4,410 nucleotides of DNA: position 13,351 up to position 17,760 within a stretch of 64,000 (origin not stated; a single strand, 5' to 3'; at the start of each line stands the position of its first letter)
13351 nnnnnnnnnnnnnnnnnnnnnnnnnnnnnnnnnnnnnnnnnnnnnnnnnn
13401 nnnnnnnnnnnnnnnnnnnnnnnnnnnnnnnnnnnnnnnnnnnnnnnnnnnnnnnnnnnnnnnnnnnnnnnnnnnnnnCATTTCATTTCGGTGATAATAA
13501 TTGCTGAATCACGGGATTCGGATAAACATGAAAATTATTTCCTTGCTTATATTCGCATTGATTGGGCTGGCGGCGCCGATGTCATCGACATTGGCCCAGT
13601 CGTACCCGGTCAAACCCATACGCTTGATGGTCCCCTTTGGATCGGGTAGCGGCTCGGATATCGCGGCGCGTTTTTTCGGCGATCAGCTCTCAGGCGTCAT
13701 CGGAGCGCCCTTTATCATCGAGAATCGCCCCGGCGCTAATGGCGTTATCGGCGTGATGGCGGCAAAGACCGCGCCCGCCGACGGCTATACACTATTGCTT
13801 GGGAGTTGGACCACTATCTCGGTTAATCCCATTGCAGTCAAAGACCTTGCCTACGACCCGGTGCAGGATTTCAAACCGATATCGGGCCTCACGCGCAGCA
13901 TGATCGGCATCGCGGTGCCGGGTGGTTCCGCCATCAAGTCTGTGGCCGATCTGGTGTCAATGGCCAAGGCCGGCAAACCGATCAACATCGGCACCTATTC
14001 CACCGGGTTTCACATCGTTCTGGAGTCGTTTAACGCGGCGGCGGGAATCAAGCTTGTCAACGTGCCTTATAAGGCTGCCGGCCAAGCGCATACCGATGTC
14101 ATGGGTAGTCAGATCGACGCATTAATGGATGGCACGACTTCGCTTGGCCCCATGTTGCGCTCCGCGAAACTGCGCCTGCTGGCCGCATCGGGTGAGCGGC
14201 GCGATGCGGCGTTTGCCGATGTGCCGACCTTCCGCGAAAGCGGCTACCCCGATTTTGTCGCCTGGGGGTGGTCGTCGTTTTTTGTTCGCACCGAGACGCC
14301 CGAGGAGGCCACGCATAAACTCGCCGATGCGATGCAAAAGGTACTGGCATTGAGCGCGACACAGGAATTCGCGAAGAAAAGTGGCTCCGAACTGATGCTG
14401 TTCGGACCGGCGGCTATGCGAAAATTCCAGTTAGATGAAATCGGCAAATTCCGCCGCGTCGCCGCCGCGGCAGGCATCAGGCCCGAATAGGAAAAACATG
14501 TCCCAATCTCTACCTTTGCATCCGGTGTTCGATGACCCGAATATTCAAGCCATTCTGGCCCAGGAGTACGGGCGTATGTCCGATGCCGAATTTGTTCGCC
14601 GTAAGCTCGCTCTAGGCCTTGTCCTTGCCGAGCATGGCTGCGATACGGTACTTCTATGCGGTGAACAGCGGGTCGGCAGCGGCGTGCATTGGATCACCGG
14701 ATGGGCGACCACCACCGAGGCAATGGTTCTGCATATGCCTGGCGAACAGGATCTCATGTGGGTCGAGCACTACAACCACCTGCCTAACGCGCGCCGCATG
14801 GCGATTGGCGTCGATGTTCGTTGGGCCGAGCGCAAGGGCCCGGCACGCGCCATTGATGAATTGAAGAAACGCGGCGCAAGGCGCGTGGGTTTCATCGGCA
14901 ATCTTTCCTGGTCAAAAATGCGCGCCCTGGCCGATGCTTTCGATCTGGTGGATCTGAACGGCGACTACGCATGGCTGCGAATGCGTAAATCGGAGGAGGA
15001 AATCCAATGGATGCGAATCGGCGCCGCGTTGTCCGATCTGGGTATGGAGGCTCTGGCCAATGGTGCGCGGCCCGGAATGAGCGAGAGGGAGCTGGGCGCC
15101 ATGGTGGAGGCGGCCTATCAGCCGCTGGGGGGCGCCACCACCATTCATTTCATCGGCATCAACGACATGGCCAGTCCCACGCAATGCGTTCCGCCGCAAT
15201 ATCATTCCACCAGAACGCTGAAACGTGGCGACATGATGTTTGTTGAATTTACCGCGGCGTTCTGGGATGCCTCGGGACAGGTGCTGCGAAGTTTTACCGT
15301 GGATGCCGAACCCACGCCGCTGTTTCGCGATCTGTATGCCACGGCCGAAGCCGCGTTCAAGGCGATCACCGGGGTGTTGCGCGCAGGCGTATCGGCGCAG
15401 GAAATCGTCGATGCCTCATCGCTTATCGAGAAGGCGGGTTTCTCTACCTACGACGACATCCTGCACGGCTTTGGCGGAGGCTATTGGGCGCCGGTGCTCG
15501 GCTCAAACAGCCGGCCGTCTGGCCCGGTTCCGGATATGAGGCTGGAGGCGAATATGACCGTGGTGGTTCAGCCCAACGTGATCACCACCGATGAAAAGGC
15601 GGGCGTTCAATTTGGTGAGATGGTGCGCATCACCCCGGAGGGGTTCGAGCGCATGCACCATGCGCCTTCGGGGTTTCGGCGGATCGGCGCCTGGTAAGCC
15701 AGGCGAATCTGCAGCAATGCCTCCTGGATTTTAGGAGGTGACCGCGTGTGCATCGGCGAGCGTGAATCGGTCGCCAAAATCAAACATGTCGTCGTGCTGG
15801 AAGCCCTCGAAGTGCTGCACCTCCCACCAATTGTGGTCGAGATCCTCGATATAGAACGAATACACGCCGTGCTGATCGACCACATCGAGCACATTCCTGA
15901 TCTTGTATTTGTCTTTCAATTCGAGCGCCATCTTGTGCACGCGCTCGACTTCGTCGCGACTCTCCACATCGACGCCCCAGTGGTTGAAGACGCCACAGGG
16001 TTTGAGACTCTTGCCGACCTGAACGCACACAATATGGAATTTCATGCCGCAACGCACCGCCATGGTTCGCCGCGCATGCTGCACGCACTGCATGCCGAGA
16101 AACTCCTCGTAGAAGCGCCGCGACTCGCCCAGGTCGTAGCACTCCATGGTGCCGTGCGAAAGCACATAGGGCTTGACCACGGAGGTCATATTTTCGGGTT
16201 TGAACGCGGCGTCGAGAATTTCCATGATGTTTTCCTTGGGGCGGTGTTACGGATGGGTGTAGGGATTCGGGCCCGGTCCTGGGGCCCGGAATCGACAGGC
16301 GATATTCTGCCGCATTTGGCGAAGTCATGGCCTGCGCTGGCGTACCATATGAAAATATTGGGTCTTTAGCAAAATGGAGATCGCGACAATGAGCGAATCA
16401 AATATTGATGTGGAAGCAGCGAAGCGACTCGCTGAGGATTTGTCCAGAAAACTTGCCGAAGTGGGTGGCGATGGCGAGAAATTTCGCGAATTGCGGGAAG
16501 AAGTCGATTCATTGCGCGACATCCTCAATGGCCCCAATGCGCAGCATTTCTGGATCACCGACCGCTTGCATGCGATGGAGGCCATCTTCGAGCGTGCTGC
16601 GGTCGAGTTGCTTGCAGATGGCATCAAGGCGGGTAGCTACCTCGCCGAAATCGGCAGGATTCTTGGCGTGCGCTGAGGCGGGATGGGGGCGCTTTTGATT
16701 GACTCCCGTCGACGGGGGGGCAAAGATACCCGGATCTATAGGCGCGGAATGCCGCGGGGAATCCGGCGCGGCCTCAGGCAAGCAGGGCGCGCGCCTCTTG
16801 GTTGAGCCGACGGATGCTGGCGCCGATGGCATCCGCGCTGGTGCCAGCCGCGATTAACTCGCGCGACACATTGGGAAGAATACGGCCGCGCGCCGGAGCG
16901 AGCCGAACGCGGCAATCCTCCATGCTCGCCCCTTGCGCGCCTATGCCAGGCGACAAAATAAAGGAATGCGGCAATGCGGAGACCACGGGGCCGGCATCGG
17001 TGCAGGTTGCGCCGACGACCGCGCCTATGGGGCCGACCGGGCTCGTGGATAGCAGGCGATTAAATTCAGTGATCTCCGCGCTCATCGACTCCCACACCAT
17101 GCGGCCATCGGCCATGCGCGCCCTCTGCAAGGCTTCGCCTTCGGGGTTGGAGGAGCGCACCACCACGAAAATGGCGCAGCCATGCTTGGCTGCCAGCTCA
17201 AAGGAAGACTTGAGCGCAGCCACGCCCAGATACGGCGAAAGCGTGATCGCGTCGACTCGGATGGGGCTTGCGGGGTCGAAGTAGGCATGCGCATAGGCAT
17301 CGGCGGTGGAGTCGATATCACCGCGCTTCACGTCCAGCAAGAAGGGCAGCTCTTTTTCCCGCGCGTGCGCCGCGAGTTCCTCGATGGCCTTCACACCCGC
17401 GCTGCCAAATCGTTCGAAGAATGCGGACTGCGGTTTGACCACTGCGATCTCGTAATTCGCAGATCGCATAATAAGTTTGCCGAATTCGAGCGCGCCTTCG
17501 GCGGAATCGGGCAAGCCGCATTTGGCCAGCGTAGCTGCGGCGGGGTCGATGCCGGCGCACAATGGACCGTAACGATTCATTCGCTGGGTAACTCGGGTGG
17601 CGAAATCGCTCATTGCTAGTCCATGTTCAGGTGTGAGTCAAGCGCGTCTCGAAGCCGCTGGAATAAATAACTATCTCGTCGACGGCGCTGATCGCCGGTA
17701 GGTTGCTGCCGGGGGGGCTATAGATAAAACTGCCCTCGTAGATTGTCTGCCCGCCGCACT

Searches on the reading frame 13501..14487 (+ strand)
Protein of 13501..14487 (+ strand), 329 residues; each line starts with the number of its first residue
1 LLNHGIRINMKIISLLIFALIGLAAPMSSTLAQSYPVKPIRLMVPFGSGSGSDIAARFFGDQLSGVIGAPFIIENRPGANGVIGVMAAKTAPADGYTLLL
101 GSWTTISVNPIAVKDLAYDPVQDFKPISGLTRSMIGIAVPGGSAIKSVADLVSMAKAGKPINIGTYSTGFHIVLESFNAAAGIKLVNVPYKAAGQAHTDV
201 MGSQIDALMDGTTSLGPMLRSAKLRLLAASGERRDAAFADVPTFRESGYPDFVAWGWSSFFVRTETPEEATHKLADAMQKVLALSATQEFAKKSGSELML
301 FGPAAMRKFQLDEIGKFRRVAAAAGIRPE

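Call 14: search_protein_families(library=pfam, proteins=[window:13501-14487:+], max_evalue=0.0001)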
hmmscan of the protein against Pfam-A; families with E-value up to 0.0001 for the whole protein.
window:13501-14487:+ (329 aa): 1 family
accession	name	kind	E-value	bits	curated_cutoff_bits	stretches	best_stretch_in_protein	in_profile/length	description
PF03401.19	TctC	-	1.1e-47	163.4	27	1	56-323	2-271/274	Tripartite tricarboxylate transporter family receptor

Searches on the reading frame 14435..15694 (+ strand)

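Call 14: search_protein_families(library=pfam, proteins=[window:14435-15694:+], max_evalue=0.0001)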
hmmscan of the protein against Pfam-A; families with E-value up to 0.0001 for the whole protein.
window:14435-15694:+ (420 aa): 2 families
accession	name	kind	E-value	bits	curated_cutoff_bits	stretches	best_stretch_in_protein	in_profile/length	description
PF00557.29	Peptidase_M24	-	8.1e-23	81.7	23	1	192-400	2-207/208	Metallopeptidase family M24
PF01321.24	Creatinase_N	-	2.7e-07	31.6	22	1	63-183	8-127/128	Creatinase/Prolidase N-terminal domain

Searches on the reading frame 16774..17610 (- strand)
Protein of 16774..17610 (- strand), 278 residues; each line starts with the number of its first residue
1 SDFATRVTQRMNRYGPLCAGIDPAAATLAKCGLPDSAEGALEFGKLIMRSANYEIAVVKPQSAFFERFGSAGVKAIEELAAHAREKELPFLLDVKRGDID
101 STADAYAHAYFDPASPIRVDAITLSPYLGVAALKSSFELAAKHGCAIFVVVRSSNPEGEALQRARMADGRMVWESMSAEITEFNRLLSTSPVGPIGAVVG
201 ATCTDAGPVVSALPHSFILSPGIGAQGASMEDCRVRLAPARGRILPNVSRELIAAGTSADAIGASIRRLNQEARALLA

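Call 14: search_protein_families(library=pfam, proteins=[window:16774-17610:-], max_evalue=0.0001)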
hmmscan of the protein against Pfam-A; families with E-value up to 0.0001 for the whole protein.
window:16774-17610:- (278 aa): 1 family
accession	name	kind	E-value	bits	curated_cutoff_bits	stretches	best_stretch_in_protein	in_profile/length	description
PF00215.30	OMPdecase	-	1.5e-22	81.1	27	1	17-261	3-217/221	Orotidine 5'-phosphate decarboxylase / HUMPS family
